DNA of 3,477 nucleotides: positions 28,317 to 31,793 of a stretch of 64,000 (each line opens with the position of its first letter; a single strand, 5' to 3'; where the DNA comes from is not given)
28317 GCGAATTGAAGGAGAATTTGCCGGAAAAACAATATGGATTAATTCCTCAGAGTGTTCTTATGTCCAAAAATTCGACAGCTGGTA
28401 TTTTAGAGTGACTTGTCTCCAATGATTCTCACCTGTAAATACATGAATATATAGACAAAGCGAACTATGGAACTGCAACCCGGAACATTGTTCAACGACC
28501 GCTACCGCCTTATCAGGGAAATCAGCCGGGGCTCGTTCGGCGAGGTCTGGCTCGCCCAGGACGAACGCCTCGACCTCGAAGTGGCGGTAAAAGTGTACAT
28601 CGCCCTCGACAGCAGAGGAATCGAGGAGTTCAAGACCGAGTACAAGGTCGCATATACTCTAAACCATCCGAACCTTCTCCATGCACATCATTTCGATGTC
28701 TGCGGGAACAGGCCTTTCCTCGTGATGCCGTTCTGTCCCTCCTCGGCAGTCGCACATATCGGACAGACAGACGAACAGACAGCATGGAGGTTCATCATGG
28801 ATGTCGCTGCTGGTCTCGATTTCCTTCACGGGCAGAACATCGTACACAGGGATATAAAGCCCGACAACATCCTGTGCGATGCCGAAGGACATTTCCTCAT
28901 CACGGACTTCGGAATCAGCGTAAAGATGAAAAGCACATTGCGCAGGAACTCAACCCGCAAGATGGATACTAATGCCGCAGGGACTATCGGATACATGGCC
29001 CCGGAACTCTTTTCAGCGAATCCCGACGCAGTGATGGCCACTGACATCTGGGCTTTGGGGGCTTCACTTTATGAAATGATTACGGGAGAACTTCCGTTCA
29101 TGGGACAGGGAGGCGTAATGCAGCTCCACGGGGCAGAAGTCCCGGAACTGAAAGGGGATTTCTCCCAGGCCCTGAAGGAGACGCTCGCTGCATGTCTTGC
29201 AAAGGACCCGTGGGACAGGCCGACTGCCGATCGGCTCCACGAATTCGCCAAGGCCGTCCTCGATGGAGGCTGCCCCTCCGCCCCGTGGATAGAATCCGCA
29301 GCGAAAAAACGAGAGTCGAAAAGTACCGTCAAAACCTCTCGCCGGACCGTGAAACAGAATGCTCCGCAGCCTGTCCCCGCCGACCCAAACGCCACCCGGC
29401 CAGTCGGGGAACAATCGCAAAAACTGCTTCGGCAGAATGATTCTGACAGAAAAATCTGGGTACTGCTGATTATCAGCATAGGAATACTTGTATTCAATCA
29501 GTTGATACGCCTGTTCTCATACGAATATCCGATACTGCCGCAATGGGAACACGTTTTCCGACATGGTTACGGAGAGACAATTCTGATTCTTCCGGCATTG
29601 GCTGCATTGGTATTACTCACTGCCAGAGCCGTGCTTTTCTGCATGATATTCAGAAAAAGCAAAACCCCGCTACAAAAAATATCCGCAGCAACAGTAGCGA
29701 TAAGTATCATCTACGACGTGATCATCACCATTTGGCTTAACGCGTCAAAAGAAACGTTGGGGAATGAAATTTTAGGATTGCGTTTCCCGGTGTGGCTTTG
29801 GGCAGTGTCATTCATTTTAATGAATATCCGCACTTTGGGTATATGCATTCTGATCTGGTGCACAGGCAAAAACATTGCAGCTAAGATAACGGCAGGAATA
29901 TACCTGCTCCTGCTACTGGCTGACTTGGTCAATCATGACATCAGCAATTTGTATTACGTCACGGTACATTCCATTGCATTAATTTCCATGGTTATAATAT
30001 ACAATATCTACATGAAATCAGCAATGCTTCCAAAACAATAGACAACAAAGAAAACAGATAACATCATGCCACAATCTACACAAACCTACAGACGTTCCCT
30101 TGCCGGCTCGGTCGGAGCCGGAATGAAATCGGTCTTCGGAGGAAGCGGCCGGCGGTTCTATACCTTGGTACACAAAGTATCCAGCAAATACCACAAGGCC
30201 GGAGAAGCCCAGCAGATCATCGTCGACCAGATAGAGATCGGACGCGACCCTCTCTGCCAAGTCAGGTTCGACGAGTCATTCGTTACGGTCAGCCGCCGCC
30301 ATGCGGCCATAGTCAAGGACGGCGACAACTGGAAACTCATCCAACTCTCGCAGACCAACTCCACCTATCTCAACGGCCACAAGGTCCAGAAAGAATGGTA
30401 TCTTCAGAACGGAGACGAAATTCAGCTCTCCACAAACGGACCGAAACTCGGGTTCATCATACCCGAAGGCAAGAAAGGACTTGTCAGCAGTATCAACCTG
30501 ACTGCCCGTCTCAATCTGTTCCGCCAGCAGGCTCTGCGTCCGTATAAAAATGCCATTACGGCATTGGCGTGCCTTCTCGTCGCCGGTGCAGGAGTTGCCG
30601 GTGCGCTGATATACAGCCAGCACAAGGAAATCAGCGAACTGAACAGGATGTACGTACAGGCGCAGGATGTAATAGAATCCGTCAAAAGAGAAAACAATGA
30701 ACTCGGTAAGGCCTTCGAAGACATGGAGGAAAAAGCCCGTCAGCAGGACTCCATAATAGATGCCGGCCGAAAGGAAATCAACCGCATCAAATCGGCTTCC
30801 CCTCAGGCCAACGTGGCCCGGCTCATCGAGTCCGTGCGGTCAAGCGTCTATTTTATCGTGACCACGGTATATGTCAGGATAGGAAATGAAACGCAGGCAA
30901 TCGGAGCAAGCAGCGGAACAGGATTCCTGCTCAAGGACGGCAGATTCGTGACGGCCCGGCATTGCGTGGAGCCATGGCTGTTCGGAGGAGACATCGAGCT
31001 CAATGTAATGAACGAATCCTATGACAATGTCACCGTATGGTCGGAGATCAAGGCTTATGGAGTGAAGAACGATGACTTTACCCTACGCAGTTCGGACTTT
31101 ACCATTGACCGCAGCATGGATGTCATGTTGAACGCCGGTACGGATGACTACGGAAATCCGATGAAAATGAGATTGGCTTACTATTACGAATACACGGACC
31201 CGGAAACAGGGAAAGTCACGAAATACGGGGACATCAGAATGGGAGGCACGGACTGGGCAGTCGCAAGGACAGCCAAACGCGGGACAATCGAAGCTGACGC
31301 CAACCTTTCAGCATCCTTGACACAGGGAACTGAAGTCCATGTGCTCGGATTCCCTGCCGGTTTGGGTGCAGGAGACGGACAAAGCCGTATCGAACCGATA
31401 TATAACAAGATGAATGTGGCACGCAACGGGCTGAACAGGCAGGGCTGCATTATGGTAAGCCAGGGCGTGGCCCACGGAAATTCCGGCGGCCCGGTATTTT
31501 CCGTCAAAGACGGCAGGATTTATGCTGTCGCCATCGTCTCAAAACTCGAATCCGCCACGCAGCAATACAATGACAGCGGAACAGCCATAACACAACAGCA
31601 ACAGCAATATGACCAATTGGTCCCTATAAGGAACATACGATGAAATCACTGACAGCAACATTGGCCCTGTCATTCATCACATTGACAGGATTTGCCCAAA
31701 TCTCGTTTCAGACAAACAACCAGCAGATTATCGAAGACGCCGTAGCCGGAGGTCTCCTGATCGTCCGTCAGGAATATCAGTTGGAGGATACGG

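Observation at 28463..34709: Two receptor kinases share one catalytic cassette but have unrelated, swapped sensor tails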

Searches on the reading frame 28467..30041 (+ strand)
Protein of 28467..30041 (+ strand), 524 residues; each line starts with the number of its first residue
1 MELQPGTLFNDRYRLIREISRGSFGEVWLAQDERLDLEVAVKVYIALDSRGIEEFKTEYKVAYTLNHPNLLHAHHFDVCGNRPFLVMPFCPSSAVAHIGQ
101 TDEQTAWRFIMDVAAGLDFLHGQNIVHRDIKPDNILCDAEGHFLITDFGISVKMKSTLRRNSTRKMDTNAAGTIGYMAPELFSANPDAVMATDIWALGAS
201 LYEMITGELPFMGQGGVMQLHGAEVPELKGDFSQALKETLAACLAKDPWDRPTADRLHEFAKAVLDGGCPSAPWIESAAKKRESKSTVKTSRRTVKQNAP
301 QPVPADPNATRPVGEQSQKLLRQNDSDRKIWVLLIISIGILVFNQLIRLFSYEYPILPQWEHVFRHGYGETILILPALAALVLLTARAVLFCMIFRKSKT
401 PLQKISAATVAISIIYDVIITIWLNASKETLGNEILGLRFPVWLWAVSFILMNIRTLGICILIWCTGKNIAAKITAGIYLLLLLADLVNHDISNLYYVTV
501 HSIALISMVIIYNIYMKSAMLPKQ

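Call 5: search_protein_families(library=pfam, proteins=[window:28467-30041:+], max_evalue=0.01)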
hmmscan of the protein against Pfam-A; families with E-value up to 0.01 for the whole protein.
window:28467-30041:+ (524 aa): 5 families
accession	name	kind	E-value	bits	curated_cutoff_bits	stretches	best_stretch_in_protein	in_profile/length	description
PF00069.31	Pkinase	-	1e-43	150.1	31.7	1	13-257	1-257/263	Protein kinase domain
PF07714.23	PK_Tyr_Ser-Thr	-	1.9e-34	119.6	23.1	1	15-259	3-256/258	Protein tyrosine and serine/threonine kinase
PF14531.12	Kinase-like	-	3.4e-08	33.5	25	1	120-212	161-252/289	Kinase-like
PF03109.22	ABC1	-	0.0008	19.1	22.9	1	84-163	144-226/244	ABC1 atypical kinase-like domain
PF17667.7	Pkinase_fungal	-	0.0022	17.2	24.1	1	110-183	292-366/387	Fungal protein kinase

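Call 15: find_encoding_contigs(protein=window:28467-30041:+, flank=10000, max_places=10)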
Protein window:28467-30041:+ (524 aa): 11 contigs read that carry it; 4 places shown.
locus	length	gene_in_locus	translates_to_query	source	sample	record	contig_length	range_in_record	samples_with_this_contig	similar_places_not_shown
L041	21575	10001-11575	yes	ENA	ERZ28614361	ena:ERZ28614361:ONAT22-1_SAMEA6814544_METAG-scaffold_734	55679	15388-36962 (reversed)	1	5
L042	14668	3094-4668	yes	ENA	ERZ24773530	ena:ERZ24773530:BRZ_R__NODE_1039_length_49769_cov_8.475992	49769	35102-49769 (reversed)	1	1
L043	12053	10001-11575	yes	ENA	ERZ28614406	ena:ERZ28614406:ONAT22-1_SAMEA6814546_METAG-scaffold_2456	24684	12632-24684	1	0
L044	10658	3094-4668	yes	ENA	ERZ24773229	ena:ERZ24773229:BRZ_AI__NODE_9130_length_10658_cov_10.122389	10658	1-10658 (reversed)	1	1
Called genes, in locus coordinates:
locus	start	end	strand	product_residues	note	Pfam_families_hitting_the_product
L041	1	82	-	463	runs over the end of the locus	PF12698:ABC2_membrane_3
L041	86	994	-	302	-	PF00005:ABC_tran, PF13304:AAA_21, PF13732:DrrA1-3_C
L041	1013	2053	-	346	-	PF06144:DNA_pol3_delta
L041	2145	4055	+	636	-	PF00122:E1-E2_ATPase, PF00702:Hydrolase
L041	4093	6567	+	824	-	PF00403:HMA, PF00122:E1-E2_ATPase, PF00702:Hydrolase, PF08282:Hydrolase_3 (faint), PF00403:HMA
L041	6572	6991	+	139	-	PF01475:FUR (weak)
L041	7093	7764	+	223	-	PF12773:DZR (weak), PF13240:Zn_Ribbon_1 (faint), PF13248:Zn_ribbon_3 (faint)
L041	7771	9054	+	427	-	PF00069:Pkinase, PF07714:PK_Tyr_Ser-Thr, PF00498:FHA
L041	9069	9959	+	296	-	-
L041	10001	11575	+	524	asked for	PF00069:Pkinase, PF07714:PK_Tyr_Ser-Thr, PF14531:Kinase-like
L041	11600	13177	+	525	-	PF16697:Yop-YscD_cpl (weak), PF00498:FHA, PF00089:Trypsin (faint), PF13365:Trypsin_2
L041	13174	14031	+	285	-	-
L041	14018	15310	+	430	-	PF00481:PP2C, PF13672:PP2C_2, PF07228:SpoIIE (faint)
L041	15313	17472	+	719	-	PF00069:Pkinase, PF07714:PK_Tyr_Ser-Thr, PF14531:Kinase-like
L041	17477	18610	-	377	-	PF04015:DUF362, PF12797:Fer4_2 (faint), PF12837:Fer4_6 (faint), PF12838:Fer4_7, PF13187:Fer4_9 (weak), PF13237:Fer4_10 (weak), PF14697:Fer4_21, PF00037:Fer4 (weak)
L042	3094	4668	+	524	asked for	PF00069:Pkinase, PF07714:PK_Tyr_Ser-Thr, PF14531:Kinase-like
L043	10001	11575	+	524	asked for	PF00069:Pkinase, PF07714:PK_Tyr_Ser-Thr, PF14531:Kinase-like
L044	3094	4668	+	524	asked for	PF00069:Pkinase, PF07714:PK_Tyr_Ser-Thr, PF14531:Kinase-like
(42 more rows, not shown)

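Call 27: find_homologous_proteins(query=window:28467-30041:+, region=300-524, max_evalue=0.001)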
Query window:28467-30041:+, residues 300-524 (225 aa): 3 proteins with E <= 0.001 among 8000 candidates.
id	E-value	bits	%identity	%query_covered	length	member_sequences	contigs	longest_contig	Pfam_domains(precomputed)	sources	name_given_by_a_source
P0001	1.9e-134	464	95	100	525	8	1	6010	PF07714.24,PF00069.32,PF14531.13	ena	-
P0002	2.6e-84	300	73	100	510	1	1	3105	PF07714.24,PF00069.32,PF14531.13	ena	-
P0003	1.2e-58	217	55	97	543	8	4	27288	PF07714.24,PF00069.32,PF14531.13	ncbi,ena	-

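Call 28: find_encoding_contigs(protein=P0003, flank=10000, max_places=6)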
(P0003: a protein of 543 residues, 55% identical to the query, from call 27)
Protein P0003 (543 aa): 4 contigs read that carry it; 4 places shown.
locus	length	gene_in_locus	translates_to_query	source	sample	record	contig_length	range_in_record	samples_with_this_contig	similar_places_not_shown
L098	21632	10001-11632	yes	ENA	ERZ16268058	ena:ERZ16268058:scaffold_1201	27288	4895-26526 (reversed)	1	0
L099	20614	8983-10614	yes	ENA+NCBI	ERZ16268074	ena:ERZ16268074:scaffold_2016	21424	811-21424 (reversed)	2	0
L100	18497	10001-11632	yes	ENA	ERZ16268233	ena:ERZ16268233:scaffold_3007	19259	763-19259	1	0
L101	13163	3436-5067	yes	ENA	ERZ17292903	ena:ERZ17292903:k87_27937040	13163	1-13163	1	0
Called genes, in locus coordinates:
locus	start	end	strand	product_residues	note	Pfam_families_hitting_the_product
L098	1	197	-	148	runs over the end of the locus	-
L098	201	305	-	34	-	-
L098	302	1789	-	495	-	-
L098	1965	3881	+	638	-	PF00122:E1-E2_ATPase, PF00702:Hydrolase, PF08282:Hydrolase_3 (faint)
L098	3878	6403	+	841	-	PF00403:HMA, PF00122:E1-E2_ATPase, PF00702:Hydrolase, PF00403:HMA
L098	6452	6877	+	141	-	PF01475:FUR (weak)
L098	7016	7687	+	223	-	PF12773:DZR, PF13240:Zn_Ribbon_1 (faint), PF13248:Zn_ribbon_3 (faint)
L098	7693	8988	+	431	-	PF00069:Pkinase, PF07714:PK_Tyr_Ser-Thr, PF00498:FHA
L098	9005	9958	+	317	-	-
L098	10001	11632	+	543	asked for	PF00069:Pkinase, PF07714:PK_Tyr_Ser-Thr, PF14531:Kinase-like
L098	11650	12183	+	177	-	-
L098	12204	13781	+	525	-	PF16697:Yop-YscD_cpl (weak), PF00498:FHA, PF00089:Trypsin (faint), PF13365:Trypsin_2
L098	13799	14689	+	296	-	-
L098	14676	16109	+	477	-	PF00481:PP2C, PF13672:PP2C_2, PF07228:SpoIIE (faint)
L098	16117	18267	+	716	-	PF00069:Pkinase, PF07714:PK_Tyr_Ser-Thr, PF14531:Kinase-like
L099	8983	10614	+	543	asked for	PF00069:Pkinase, PF07714:PK_Tyr_Ser-Thr, PF14531:Kinase-like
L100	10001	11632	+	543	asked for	PF00069:Pkinase, PF07714:PK_Tyr_Ser-Thr, PF14531:Kinase-like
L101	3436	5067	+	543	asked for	PF00069:Pkinase, PF07714:PK_Tyr_Ser-Thr, PF14531:Kinase-like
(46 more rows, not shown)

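Call 29: find_encoding_contigs(protein=P0001, flank=10000, max_places=6)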
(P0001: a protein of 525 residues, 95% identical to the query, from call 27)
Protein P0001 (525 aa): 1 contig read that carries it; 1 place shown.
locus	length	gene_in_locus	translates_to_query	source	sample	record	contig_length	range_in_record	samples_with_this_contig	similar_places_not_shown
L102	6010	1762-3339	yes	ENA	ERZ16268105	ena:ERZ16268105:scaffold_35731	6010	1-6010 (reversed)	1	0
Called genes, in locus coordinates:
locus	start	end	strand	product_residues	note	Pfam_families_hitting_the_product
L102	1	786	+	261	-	?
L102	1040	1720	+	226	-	-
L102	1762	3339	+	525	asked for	PF00069:Pkinase, PF07714:PK_Tyr_Ser-Thr, PF14531:Kinase-like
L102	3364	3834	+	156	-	PF16697:Yop-YscD_cpl (weak), PF00498:FHA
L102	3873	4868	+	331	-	PF00089:Trypsin (faint), PF13365:Trypsin_2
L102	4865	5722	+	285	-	-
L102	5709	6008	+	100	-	?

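Call 30: find_encoding_contigs(protein=P0002, flank=10000, max_places=6)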
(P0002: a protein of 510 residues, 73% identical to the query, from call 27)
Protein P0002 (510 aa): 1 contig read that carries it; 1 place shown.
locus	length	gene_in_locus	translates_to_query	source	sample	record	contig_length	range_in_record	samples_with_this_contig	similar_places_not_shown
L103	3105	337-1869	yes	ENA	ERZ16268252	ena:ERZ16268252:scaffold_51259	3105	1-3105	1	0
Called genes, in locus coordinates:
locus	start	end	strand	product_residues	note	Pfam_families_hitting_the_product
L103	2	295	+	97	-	?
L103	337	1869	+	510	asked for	PF00069:Pkinase, PF07714:PK_Tyr_Ser-Thr, PF14531:Kinase-like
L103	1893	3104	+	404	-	?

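Call 43: search_protein_families(library=padloc, proteins=[window:28467-30041:+], max_evalue=0.001)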
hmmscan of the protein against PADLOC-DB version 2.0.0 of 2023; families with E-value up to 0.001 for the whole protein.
window:28467-30041:+ (524 aa): 34 families (the best 25 are shown)
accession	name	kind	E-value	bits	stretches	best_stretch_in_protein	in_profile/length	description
PDLC04138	mad6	-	3.2e-63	212.7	1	7-291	47-340/659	mads_6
PDLC04042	PD-T4-6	-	2e-50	170.1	1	7-264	5-272/292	-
PDLC04053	PD-T4-6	-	1.3e-49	167.4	1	11-290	9-294/311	-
PDLC04054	PD-T4-6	-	1.1e-46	157.9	1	1-307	1-309/347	-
PDLC04057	PD-T4-6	-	4.9e-46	155.7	1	6-313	3-306/443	-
PDLC04047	PD-T4-6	-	6.4e-45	151.6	1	1-251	1-258/327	-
PDLC04039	PD-T4-6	-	8.4e-44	148.3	1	4-315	8-326/458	-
PDLC04060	PD-T4-6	-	8.4e-44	148.3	1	6-343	3-349/486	-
PDLC04043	PD-T4-6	-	4e-43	146.1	1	10-272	14-285/452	-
PDLC04061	PD-T4-6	-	1.1e-39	135.3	1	6-338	11-366/510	-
PDLC04048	PD-T4-6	-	1.4e-36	124.6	1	4-217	3-218/354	-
PDLC04041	PD-T4-6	-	2.4e-34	117.3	1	3-264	21-290/443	-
PDLC04052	PD-T4-6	-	1.7e-33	114.6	1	7-301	5-313/496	-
PDLC04050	PD-T4-6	-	1.1e-31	108.2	1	9-254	61-315/480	-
PDLC03920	MkoA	-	2.1e-29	100.5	1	8-263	6-276/1112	-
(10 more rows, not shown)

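Call 44: search_protein_families(library=ncbifam, proteins=[window:28467-30041:+], max_evalue=0.001)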
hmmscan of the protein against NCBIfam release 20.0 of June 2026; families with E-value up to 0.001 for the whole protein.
window:28467-30041:+ (524 aa): 12 families
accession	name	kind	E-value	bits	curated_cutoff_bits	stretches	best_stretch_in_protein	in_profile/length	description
NF033483.0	PknB_PASTA_kin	equivalog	7.4e-52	177.1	450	1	6-343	2-347/563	Stk1 family PASTA domain-containing Ser/Thr kinase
NF047741.1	antiphage_MADS6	equivalog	3.9e-42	144.6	460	2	103-269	298-465/612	methylation-associated defense system protein kinase MAD6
NF052427.1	StpK7MSMEG_1200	equivalog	1.8e-29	102.7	900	1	12-293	8-296/601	serine/threonine protein kinase StpK7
NF038150.1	lanthi_synth_IV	equivalog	3.1e-22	78.7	650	1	7-300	185-493/851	class IV lanthionine synthetase LanL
NF009651.0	PRK13184.1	equivalog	1.7e-20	72.7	839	1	11-213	2-233/932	serine/threonine-protein kinase PknD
NF053615.1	SerThrKinAfsKStmc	equivalog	2.5e-17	62.8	1300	1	98-318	106-330/809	protein serine/threonine kinase AfsK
NF033442.0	BREX_PglW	equivalog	9.8e-17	60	990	1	3-243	504-743/1391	BREX system serine/threonine kinase PglW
TIGR03903.1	TOMM_kin_cyc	equivalog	1.6e-13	49.4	705.75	1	38-214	5-192/1267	TOMM system kinase/cyclase fusion protein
NF043056.1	T4SS_LegK1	equivalog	2.1e-09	36.5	550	1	123-199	208-278/516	Dot/Icm T4SS effector kinase LegK1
NF058632.1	SerThrKinPrkT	equivalog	4.1e-06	26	280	1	8-138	18-151/322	serine/threonine protein kinase PrkT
NF038151.1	lanthi_synth_III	equivalog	8.7e-06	24.4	575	1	105-205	337-423/833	class III lanthionine synthetase LanKC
TIGR03724.2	arch_bud32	equivalog_domain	0.00012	21.6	125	1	76-155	61-135/193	KEOPS complex kinase/ATPase Bud32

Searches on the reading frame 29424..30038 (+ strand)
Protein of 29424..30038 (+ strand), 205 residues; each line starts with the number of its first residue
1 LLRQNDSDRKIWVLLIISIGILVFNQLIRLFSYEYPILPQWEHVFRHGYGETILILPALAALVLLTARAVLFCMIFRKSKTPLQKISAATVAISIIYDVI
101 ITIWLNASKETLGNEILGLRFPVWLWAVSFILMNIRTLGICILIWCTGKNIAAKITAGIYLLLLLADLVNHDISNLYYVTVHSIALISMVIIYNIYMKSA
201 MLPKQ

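Call 75: predict_structure(alignment_id=A3)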
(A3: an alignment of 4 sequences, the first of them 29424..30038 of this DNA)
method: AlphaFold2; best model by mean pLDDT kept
length: 205 residues; sequences in the alignment: 4
mean_pLDDT: 67.8   pTM: 0.66
mean pLDDT of the five models: 67.8, 56.9, 55.7, 51.9, 46.2
residues with pLDDT >= 90: 0; 70-90: 94; 50-70: 86; < 50: 25
segments of 3 or more residues with pLDDT < 50: 1-4, 33-37, 110-119, 202-205
pLDDT, mean of each block of 10 residues (from residue 1): 59 82 72 52 54 61 82 87 85 84 66 45 66 79 76 70 62 56 66 64 46
secondary structure, 60 per line:
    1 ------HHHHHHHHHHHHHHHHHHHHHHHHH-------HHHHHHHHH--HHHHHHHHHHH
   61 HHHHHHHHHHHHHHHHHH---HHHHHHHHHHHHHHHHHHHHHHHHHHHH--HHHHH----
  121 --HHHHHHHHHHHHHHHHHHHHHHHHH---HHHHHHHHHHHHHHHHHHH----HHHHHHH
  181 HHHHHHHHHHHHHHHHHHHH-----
elements in order: H7-31 H39-47 H50-78 H82-109 H112-116 H123-147 H151-169 H174-200

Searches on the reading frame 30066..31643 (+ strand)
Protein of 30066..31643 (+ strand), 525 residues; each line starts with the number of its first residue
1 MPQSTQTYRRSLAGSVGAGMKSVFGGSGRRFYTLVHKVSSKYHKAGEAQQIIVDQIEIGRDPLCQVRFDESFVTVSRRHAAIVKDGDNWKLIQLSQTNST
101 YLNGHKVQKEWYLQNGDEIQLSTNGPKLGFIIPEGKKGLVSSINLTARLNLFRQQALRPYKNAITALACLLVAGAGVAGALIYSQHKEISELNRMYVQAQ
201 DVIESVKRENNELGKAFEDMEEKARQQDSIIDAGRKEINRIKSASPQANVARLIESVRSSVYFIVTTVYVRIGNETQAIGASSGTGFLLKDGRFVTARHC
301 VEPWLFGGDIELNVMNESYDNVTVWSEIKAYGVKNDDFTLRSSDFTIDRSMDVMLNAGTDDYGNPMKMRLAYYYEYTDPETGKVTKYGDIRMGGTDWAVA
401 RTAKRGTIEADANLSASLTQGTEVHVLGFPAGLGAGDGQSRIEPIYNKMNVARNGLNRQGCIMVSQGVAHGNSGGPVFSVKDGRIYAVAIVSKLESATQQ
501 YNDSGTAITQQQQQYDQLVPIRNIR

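Call 5: search_protein_families(library=pfam, proteins=[window:30066-31643:+], max_evalue=0.01)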
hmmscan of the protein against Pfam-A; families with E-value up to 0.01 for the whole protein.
window:30066-31643:+ (525 aa): 4 families
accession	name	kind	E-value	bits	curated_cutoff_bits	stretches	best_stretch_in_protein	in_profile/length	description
PF00498.31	FHA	-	4.3e-16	59.5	20.7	1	57-121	2-66/67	FHA domain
PF13365.12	Trypsin_2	-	1.7e-09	39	27.6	1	284-488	1-144/144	Trypsin-like peptidase domain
PF16697.10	Yop-YscD_cpl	-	3.7e-07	30.7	33.2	1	45-121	8-83/94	Inner membrane component of T3SS, cytoplasmic domain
PF00089.32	Trypsin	-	8.5e-06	26.2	20.6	0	394-499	86-203/220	Trypsin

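Call 43: search_protein_families(library=padloc, proteins=[window:30066-31643:+], max_evalue=0.001)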
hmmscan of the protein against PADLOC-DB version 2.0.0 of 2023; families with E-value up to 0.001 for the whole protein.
window:30066-31643:+ (525 aa): 4 families
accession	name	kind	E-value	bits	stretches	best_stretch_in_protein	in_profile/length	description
PDLC02960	RT-Protease_XI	-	9.8e-14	49.2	1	233-493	310-487/506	single gene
PDLC02959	RT-Protease_XI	-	2.4e-12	44.5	1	236-497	316-490/510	single gene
PDLC03855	LmuA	-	1.4e-05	22.6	1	463-502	142-181/425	-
PDLC04593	PDC-M35A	-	5.1e-05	21.2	0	266-303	5-43/216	-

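Call 44: search_protein_families(library=ncbifam, proteins=[window:30066-31643:+], max_evalue=0.001)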
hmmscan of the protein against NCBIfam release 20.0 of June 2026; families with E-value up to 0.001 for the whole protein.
window:30066-31643:+ (525 aa): 5 families
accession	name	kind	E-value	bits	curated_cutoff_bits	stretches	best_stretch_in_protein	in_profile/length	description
NF049868.1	FhaB_Rv0019c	equivalog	1.3e-10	41.6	125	1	44-121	76-151/158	FHA domain-containing protein FhaB/FipA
NF041660.2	oxygluDhInhib_OdhI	equivalog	6.6e-10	39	200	1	54-121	56-120/130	oxoglutarate dehydrogenase inhibitor Odhl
NF033740.0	MarP_fam_protase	equivalog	1.3e-07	31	250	1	396-490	258-352/390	MarP family serine protease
TIGR03354.1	VI_FHA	hypoth_equivalog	1.8e-06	28.1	120.25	1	54-121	24-94/420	type VI secretion system-associated FHA domain protein TagH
NF052573.1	HisKinEspAMyxo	equivalog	5.7e-06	24.6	1400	1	50-124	42-114/755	serine histidine kinase EspA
